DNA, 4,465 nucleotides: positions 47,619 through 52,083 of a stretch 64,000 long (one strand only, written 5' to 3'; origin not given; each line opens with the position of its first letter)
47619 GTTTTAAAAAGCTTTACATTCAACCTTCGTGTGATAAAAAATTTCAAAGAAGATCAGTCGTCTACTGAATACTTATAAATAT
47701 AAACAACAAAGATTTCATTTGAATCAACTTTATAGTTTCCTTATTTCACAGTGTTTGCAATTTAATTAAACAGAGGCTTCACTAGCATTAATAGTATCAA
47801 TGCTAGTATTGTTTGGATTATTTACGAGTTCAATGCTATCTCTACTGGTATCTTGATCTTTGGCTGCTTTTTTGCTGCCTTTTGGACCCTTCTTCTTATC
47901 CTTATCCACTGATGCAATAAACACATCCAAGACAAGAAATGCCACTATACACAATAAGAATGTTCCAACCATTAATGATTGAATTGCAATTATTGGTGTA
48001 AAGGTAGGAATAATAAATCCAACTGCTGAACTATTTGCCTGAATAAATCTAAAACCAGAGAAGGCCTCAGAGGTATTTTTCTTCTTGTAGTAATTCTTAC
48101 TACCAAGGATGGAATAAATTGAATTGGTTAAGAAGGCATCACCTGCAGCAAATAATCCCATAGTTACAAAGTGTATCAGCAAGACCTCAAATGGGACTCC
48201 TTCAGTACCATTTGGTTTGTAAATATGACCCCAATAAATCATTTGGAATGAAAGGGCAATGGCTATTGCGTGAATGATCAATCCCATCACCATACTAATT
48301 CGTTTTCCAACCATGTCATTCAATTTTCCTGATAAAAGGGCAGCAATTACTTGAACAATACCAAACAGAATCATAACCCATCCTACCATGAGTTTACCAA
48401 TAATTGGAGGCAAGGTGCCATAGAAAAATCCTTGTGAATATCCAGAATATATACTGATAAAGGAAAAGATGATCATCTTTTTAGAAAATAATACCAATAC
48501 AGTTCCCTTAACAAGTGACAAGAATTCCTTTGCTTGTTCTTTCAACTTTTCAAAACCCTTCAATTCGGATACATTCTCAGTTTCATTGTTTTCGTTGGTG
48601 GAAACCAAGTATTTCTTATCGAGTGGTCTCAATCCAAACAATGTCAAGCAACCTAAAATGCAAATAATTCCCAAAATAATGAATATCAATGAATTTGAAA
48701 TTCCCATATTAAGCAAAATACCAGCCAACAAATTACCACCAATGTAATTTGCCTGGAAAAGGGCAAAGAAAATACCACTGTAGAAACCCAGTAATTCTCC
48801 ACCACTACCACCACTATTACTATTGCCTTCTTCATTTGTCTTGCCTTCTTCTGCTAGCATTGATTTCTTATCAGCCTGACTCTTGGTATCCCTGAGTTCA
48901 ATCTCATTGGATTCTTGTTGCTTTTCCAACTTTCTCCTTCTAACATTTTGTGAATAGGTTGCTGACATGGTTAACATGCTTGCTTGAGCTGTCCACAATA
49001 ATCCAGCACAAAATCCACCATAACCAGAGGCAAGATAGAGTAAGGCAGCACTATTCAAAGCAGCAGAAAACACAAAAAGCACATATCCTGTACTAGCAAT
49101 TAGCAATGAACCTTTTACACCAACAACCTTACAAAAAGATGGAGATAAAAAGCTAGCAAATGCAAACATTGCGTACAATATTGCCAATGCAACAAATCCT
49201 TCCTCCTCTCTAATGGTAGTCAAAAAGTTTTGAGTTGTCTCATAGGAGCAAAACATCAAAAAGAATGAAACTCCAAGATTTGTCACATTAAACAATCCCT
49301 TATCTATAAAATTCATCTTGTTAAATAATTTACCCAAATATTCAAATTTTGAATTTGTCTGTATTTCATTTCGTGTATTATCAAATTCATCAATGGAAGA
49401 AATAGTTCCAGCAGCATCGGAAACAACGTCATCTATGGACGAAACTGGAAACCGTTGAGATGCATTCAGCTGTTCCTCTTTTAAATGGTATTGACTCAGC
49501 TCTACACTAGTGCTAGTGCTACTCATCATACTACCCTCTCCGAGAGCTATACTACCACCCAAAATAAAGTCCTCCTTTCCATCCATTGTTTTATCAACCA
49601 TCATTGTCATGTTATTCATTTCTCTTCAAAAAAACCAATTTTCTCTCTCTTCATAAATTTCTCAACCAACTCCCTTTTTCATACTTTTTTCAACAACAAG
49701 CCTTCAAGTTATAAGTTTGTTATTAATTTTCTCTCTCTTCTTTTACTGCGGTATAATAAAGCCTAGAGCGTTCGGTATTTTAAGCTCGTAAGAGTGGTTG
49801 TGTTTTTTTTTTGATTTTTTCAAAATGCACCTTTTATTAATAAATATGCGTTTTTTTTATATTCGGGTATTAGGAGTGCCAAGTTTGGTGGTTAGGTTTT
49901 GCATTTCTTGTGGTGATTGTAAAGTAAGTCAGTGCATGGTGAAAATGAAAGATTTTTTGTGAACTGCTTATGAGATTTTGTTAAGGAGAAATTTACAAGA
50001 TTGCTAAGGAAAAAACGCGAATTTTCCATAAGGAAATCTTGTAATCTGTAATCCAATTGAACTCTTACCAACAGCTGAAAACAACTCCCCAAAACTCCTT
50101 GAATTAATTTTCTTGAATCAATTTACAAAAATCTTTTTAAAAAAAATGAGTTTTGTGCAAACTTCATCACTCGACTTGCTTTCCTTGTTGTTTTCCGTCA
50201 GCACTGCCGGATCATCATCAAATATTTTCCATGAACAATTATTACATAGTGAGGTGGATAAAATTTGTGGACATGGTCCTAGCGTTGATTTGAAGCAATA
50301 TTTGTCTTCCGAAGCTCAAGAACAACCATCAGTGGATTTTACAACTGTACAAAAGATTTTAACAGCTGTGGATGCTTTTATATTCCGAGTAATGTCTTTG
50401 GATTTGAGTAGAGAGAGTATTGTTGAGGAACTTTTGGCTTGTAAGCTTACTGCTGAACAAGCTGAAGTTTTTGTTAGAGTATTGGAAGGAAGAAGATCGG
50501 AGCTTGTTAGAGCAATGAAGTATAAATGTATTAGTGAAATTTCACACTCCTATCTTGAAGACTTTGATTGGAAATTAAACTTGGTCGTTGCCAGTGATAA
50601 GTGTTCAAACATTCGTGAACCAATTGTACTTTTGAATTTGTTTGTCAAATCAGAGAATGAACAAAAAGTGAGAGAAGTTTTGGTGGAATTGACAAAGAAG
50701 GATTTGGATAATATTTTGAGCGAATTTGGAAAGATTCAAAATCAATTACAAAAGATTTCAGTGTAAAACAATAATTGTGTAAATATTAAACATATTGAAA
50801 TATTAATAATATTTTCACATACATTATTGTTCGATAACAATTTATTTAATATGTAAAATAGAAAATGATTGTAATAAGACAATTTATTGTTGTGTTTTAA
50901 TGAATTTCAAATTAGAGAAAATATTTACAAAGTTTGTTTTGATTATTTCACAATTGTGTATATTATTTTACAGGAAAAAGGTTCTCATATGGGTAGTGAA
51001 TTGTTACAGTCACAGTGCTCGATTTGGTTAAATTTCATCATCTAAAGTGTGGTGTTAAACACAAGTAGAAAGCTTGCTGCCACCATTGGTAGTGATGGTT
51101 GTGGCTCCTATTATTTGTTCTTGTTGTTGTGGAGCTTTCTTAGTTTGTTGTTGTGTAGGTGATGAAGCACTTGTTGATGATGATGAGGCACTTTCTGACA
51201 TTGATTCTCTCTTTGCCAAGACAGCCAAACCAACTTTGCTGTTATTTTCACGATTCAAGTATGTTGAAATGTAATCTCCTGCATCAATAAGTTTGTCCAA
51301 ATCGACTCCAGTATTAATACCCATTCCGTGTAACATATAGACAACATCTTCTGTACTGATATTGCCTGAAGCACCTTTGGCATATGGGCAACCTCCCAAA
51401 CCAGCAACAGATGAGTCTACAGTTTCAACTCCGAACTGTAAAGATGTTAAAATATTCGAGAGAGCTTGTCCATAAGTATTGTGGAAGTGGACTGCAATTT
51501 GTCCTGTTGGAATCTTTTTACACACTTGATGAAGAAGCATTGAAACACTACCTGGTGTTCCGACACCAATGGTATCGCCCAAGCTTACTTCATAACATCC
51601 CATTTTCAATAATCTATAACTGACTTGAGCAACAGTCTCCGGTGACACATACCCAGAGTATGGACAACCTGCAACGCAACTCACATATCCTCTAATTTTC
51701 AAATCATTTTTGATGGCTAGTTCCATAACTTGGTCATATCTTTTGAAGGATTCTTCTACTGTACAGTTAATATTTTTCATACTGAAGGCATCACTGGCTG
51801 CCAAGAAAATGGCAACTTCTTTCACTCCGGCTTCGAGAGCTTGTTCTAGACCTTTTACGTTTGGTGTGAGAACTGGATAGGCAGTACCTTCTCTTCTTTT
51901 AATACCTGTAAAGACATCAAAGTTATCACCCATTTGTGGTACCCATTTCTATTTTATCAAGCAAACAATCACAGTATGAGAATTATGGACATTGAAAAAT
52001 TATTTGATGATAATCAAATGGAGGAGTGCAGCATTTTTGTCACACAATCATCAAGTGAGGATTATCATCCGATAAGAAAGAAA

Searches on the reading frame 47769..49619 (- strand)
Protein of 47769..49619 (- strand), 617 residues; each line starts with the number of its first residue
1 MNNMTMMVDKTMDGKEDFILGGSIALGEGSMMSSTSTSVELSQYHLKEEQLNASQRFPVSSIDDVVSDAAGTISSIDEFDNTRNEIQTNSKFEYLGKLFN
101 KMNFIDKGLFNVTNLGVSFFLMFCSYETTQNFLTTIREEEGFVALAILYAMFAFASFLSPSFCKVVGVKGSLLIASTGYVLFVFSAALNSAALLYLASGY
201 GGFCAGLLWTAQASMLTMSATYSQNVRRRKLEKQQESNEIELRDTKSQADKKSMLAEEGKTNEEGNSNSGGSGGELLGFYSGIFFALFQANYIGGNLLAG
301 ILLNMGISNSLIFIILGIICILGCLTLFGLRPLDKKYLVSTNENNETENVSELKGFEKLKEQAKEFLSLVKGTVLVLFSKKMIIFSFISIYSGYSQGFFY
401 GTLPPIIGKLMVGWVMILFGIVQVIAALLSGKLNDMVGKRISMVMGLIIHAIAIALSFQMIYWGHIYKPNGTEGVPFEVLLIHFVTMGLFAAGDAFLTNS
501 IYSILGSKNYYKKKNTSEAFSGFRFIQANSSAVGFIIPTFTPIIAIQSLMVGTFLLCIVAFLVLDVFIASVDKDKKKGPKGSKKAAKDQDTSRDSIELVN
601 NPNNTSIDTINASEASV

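Call 14: search_protein_families(library=pfam, proteins=[window:47769-49619:-], max_evalue=0.001)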
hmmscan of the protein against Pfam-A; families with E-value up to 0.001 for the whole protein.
window:47769-49619:- (617 aa): 2 families
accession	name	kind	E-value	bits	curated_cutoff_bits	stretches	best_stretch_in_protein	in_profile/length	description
PF05978.22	UNC-93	-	4.7e-28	98.9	22.9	2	280-561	97-375/379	Ion channel regulatory protein UNC-93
PF07690.21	MFS_1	-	2.2e-19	70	33.4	2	386-584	2-187/347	Major Facilitator Superfamily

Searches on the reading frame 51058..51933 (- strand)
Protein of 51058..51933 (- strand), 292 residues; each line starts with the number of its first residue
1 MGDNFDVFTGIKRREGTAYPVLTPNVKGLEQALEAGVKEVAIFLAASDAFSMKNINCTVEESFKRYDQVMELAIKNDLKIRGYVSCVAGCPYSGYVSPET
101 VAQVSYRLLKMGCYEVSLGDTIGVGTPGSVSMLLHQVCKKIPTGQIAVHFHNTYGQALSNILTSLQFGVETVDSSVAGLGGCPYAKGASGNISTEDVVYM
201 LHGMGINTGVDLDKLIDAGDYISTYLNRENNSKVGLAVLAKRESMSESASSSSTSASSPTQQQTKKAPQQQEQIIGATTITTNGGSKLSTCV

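Call 37: search_protein_families(library=pfam, proteins=[window:51058-51933:-], max_evalue=0.001)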
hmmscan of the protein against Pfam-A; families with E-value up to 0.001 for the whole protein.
window:51058-51933:- (292 aa): 1 family
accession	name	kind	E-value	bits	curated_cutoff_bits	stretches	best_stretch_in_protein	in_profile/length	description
PF00682.25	HMGL-like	-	9.7e-45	153.4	29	1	3-221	50-259/260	HMGL-like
